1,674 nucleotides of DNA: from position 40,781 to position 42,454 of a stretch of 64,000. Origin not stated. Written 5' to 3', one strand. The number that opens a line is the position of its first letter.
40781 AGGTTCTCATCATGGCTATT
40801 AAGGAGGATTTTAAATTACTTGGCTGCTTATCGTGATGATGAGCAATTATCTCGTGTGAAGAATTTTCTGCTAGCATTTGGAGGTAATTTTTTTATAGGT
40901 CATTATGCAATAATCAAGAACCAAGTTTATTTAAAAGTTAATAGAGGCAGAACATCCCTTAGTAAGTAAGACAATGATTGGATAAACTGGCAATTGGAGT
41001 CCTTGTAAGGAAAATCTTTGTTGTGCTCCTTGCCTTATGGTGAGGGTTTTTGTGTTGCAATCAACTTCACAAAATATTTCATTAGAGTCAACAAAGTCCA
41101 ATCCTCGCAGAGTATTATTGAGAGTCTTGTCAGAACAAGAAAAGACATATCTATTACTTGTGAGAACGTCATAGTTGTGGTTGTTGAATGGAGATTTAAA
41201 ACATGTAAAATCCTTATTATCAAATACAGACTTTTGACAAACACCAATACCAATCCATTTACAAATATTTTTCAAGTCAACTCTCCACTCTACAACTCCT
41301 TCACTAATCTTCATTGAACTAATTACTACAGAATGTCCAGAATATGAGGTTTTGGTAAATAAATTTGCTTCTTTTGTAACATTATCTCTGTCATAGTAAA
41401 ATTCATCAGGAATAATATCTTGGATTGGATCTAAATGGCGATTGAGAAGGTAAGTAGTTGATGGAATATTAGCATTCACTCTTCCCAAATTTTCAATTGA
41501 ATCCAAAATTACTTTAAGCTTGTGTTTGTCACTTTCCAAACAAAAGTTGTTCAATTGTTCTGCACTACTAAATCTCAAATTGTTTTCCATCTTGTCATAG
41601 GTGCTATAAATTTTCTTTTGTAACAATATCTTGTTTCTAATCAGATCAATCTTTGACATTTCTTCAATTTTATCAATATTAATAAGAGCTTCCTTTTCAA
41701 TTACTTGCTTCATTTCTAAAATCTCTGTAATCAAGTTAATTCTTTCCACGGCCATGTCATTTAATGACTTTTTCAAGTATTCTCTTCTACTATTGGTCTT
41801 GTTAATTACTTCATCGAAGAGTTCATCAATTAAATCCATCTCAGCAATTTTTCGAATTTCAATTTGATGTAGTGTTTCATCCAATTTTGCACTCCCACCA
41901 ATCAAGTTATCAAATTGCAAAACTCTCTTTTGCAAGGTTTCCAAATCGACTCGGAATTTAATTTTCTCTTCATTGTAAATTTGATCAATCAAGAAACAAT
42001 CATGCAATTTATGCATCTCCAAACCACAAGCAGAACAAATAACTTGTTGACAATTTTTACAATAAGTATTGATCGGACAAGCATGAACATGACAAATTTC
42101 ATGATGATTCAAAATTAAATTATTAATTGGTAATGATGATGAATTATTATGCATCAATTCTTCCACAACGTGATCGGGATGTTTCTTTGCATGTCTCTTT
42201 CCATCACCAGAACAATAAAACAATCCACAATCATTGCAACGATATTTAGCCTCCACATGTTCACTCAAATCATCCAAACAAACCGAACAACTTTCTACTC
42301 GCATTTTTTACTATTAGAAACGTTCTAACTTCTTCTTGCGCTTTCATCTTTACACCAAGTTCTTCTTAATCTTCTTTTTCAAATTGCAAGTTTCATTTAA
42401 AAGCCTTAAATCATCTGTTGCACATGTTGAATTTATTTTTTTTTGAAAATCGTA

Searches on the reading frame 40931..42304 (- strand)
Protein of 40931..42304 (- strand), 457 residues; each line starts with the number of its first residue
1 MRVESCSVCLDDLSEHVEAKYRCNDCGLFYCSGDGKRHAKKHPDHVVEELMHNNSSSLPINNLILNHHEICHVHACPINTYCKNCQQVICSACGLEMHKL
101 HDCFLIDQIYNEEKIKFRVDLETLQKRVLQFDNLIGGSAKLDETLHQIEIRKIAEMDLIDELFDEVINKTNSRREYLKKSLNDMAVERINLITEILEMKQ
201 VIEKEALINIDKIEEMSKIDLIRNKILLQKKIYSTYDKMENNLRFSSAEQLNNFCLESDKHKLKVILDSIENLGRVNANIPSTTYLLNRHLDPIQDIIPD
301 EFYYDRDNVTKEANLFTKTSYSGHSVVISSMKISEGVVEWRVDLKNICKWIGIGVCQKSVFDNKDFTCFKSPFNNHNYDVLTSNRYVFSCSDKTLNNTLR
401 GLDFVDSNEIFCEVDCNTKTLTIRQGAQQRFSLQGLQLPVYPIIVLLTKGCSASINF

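Call 29: search_protein_families(library=pfam, proteins=[window:40931-42304:-], max_evalue=0.001)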
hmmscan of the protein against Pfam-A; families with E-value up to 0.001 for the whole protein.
window:40931-42304:- (457 aa): 1 family
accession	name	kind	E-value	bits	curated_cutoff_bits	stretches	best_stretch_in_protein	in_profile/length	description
PF00643.29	zf-B_box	-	0.00096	19.7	24.1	1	69-103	4-39/42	B-box zinc finger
